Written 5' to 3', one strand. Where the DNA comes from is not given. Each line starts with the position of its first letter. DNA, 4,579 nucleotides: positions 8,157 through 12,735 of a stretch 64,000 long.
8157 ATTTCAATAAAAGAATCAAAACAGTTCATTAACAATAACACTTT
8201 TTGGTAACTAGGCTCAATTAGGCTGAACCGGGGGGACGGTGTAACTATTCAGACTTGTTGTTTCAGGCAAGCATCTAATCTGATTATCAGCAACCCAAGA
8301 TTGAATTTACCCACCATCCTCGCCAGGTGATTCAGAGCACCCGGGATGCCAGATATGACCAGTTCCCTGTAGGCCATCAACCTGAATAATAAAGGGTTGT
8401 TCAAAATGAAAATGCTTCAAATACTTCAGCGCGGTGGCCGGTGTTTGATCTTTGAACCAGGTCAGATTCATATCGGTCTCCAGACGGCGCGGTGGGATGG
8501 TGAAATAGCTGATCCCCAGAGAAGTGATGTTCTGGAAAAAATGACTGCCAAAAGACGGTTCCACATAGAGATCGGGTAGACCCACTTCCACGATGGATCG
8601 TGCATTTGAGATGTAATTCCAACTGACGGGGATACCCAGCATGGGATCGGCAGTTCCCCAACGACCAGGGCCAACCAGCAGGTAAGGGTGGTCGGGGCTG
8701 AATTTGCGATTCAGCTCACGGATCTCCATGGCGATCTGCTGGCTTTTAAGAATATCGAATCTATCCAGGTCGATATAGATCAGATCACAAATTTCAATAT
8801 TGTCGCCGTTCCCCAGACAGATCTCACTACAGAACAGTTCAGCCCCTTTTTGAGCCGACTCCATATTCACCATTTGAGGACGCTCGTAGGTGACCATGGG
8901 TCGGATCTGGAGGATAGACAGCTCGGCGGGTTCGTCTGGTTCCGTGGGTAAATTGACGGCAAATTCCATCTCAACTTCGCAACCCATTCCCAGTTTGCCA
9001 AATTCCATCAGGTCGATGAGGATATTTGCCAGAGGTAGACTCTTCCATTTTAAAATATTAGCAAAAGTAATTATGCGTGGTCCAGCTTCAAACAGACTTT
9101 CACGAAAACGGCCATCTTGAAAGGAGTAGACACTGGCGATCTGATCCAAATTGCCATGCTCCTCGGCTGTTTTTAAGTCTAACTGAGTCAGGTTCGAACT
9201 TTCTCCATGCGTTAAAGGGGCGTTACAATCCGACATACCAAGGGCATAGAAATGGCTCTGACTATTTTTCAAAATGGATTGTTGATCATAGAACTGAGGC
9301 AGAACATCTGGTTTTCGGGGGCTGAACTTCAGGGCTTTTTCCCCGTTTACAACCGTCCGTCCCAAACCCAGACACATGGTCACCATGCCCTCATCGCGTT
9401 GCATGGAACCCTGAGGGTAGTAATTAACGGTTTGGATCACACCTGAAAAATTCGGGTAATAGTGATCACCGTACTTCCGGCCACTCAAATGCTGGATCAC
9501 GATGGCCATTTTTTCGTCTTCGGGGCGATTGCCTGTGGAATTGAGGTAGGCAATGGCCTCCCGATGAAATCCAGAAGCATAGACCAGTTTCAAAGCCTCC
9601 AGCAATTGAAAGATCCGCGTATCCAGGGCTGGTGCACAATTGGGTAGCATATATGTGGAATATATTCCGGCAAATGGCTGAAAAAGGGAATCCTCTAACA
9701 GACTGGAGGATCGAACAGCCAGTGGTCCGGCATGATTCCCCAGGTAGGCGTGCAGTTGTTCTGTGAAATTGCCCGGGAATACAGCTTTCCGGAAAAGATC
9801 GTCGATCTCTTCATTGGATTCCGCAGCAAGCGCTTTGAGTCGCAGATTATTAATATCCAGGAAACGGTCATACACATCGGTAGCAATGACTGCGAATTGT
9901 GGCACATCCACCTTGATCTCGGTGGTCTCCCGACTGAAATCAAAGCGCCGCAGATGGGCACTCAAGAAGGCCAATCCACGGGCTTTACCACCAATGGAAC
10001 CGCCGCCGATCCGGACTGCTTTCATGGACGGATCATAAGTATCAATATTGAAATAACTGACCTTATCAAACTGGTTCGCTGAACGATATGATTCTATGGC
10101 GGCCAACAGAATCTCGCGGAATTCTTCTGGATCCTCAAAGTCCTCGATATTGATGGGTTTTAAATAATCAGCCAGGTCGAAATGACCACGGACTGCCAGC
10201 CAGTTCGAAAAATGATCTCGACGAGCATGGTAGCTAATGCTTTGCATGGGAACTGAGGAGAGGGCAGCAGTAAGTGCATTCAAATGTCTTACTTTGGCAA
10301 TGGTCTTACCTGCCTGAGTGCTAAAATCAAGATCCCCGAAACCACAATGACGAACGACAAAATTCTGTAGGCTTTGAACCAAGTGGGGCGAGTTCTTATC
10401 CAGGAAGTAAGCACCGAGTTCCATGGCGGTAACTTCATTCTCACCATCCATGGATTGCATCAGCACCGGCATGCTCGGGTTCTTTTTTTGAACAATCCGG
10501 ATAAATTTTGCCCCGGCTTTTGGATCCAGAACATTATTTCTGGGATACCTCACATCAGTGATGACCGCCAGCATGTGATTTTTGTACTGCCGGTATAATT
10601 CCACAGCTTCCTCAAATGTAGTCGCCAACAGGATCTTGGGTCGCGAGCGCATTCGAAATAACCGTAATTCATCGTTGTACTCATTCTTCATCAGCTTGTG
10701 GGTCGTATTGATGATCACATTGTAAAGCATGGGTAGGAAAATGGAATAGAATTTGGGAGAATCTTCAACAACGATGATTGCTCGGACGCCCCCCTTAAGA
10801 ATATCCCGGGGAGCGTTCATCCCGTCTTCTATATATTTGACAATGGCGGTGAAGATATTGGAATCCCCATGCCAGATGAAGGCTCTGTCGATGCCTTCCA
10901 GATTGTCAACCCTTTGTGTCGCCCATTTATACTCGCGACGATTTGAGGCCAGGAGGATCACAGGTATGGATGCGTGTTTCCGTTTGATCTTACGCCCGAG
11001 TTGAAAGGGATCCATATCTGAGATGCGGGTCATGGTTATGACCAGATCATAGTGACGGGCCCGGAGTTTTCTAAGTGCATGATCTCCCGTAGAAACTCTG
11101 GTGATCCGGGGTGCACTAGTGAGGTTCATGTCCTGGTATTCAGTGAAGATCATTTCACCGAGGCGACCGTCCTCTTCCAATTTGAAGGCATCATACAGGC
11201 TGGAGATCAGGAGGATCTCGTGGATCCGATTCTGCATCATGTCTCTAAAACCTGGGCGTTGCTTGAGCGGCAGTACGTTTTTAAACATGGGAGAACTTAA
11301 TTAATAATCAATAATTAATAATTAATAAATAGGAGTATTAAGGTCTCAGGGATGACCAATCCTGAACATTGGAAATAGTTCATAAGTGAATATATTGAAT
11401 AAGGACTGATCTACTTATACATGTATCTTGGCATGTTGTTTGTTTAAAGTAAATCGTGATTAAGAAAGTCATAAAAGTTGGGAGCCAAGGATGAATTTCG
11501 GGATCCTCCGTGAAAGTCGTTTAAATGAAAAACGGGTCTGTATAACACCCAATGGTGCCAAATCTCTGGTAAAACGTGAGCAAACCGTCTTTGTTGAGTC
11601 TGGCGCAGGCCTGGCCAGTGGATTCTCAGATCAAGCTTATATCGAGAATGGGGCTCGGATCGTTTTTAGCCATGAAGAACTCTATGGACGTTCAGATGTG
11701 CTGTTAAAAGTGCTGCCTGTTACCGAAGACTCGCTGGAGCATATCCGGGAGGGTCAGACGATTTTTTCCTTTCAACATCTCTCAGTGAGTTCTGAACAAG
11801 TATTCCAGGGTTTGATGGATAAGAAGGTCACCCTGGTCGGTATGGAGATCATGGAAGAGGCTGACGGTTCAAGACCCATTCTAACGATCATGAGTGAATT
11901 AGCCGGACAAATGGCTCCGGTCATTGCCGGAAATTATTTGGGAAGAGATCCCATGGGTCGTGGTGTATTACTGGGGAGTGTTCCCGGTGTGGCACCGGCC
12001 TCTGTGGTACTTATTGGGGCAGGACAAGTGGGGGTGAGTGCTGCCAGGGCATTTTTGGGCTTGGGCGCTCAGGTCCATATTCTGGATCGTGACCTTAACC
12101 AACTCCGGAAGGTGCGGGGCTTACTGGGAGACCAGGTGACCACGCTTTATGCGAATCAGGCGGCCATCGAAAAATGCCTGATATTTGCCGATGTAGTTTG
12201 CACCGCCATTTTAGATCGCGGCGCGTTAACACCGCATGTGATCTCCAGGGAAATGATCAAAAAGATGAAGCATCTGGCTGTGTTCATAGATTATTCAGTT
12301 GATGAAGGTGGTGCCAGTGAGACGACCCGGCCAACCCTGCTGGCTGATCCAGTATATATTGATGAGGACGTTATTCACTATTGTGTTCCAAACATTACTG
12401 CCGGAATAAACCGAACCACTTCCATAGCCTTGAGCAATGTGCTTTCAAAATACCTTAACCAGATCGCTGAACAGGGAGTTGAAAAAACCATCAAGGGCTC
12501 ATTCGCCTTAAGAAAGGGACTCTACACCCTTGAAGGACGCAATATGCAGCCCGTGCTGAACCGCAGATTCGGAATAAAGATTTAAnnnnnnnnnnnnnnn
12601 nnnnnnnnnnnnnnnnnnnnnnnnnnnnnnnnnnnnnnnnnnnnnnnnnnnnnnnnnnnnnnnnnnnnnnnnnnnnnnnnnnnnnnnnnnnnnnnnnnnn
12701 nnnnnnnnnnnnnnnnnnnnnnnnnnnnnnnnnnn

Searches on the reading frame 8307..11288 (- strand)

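Call 57: search_protein_families(library=pfam, proteins=[window:8307-11288:-], max_evalue=0.00001)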
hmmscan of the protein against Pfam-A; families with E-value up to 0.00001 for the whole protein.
window:8307-11288:- (993 aa): 2 families
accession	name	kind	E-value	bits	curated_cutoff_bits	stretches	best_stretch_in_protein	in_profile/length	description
PF01326.24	PPDK_N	-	1.4e-35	123.6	27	1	431-809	3-320/328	Pyruvate phosphate dikinase, AMP/ATP-binding domain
PF00072.30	Response_reg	-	1e-10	42.2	30.2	0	61-118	24-81/111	Response regulator receiver domain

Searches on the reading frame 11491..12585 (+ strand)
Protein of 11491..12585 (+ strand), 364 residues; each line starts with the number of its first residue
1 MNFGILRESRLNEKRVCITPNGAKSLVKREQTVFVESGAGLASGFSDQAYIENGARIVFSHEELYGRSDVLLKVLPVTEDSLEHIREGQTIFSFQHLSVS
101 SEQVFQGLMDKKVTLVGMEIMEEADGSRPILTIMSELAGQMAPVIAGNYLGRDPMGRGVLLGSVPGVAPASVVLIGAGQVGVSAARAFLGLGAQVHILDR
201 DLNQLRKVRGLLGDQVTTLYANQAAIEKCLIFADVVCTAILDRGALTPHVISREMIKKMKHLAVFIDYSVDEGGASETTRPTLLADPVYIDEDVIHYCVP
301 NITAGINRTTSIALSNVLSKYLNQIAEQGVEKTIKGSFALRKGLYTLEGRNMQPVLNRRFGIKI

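Call 57: search_protein_families(library=pfam, proteins=[window:11491-12585:+], max_evalue=0.00001)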
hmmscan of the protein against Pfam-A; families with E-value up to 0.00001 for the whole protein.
window:11491-12585:+ (364 aa): 4 families
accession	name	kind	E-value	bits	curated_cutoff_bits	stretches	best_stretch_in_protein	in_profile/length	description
PF01262.27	AlaDh_PNT_C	-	1.1e-56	192.1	23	1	142-352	1-212/214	Alanine dehydrogenase/PNT, C-terminal domain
PF05222.21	AlaDh_PNT_N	-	1.4e-34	119.7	30.4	1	4-138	1-136/136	Alanine dehydrogenase/PNT, N-terminal domain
PF02826.25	2-Hacid_dh_C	-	2.2e-08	34.1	25.1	1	170-268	37-126/178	D-isomer specific 2-hydroxyacid dehydrogenase, NAD binding domain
PF01488.26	Shikimate_DH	-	1.2e-07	32.3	24.3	1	168-270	11-113/138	Shikimate / quinate 5-dehydrogenase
